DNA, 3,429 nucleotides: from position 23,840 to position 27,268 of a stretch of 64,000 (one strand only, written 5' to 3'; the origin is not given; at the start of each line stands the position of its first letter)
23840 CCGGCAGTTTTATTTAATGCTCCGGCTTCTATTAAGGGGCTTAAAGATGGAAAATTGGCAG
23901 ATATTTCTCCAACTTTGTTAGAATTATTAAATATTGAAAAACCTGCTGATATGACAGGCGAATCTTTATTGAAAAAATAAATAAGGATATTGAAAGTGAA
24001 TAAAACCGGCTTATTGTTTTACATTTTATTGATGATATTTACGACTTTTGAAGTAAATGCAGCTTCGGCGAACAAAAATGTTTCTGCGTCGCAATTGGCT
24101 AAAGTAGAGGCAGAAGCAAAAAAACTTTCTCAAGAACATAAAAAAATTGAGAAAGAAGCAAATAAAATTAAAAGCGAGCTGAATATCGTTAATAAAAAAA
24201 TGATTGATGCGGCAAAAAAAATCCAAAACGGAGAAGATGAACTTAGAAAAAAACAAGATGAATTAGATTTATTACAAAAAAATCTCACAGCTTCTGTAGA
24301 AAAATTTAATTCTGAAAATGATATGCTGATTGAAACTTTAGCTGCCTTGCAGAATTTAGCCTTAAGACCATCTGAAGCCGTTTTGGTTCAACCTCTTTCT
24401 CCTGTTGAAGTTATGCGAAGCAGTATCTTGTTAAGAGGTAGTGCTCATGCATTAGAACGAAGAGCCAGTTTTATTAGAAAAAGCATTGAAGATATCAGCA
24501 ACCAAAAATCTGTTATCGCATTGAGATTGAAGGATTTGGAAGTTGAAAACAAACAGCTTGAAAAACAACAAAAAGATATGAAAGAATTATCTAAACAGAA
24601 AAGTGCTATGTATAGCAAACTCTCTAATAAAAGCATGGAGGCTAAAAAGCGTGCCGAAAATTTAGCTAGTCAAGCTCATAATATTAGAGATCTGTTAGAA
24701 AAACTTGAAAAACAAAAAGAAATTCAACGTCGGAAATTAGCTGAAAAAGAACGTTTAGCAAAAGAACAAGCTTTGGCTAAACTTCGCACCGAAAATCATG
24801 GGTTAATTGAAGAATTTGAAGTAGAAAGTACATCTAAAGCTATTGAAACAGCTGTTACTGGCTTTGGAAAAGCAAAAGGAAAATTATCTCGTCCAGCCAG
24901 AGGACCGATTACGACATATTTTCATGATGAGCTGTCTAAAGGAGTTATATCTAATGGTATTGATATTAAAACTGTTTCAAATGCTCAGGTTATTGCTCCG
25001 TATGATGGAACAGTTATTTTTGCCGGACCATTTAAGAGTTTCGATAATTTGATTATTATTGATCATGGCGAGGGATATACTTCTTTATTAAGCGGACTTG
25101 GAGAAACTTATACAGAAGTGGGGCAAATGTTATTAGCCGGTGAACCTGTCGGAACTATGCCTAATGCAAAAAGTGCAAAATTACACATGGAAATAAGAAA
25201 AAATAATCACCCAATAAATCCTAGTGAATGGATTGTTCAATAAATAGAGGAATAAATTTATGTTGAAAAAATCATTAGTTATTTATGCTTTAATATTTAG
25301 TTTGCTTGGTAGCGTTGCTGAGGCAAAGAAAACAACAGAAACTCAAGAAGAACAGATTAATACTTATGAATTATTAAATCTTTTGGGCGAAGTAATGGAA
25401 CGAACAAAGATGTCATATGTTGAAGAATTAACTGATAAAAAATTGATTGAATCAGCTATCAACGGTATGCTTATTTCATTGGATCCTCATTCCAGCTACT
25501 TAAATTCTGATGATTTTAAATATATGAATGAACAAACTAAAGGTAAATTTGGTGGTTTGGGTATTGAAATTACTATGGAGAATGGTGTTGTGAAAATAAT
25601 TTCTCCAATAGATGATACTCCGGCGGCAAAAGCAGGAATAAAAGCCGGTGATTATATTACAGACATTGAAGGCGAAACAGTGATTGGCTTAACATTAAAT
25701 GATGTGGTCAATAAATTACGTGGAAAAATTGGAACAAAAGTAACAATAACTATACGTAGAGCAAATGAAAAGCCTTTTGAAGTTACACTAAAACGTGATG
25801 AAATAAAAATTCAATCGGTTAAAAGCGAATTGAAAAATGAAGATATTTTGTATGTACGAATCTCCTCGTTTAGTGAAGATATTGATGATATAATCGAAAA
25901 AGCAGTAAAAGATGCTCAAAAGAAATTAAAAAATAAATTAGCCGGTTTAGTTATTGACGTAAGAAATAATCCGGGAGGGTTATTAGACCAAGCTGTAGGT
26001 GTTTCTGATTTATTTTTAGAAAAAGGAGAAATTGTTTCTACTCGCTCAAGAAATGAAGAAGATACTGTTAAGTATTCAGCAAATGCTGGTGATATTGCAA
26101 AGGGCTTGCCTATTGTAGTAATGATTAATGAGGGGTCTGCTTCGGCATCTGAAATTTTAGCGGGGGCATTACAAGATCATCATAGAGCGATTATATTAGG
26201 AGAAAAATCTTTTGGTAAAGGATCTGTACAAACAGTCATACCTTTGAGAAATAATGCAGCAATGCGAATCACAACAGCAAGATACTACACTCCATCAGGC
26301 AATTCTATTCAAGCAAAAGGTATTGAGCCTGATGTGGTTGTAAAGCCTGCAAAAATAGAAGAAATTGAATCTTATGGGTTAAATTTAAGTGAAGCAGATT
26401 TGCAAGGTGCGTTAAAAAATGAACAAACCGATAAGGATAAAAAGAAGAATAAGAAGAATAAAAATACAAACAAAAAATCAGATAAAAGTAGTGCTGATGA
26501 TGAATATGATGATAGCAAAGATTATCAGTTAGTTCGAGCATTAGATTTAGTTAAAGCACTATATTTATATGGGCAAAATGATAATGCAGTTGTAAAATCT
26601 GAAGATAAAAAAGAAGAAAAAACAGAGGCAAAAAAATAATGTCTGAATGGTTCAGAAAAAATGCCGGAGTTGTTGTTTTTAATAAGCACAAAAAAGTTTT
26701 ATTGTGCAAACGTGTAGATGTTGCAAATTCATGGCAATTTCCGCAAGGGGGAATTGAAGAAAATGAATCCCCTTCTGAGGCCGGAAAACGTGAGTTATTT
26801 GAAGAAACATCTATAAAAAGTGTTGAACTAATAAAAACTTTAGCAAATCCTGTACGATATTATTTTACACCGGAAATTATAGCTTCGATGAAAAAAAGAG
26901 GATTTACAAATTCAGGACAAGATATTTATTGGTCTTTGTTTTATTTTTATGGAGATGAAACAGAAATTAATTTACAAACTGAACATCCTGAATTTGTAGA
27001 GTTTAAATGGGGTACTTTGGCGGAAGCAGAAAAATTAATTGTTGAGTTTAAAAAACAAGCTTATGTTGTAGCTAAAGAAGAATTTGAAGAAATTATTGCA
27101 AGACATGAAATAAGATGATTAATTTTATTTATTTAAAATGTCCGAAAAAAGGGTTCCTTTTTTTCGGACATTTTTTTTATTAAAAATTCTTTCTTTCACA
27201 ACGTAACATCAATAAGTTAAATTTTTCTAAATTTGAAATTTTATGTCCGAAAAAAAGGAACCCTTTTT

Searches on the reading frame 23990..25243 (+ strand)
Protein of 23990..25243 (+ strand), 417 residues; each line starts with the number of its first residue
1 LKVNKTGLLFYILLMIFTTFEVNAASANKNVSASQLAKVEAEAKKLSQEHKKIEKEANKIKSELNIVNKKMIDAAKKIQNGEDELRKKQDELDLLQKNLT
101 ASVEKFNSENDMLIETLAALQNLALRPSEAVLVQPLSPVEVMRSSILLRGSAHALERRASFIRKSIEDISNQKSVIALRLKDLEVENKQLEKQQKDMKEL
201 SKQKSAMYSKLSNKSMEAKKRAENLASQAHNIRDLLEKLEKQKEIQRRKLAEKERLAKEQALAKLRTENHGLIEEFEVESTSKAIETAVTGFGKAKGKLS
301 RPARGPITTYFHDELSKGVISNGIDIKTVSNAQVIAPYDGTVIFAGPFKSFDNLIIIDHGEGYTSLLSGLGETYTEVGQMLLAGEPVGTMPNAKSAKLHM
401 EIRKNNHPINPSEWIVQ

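Call 16: search_protein_families(library=pfam, proteins=[window:23990-25243:+], max_evalue=0.01)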
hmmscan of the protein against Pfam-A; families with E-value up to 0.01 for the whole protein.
window:23990-25243:+ (417 aa): 1 family
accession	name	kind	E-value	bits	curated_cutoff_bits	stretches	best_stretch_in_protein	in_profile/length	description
PF01551.29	Peptidase_M23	-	1.2e-20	73.9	28.7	1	321-411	3-96/96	Peptidase family M23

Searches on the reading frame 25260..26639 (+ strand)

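Call 16: search_protein_families(library=pfam, proteins=[window:25260-26639:+], max_evalue=0.01)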
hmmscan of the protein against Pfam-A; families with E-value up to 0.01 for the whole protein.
window:25260-26639:+ (459 aa): 6 families
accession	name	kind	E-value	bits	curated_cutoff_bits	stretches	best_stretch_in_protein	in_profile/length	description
PF03572.23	Peptidase_S41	-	3.2e-57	193.2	24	1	195-361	1-165/165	Peptidase family S41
PF13180.12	PDZ_2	-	3.1e-13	50.2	27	1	98-171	1-73/80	PDZ domain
PF17820.7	PDZ_6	-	1.5e-12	47.5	27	1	115-167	4-54/54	PDZ domain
PF00595.29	PDZ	-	9.8e-09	35.9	23.2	1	96-165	8-80/81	PDZ domain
PF22694.1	CtpB_N-like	-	5.4e-08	33.6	27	1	20-83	19-83/85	Activating protease CtpB N-terminal domain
PF14685.13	PDZ_Tricorn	-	0.00075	19.9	25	1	118-172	29-83/88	Tricorn protease PDZ domain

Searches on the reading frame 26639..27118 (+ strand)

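Call 16: search_protein_families(library=pfam, proteins=[window:26639-27118:+], max_evalue=0.01)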
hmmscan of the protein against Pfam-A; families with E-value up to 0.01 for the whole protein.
window:26639-27118:+ (159 aa): 2 families
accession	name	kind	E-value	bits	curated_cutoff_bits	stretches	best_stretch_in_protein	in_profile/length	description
PF00293.34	NUDIX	-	2.8e-21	76.3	21.1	1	5-139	2-128/134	NUDIX domain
PF14815.12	NUDIX_4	-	8.5e-05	22.8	35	1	11-77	3-66/113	NUDIX domain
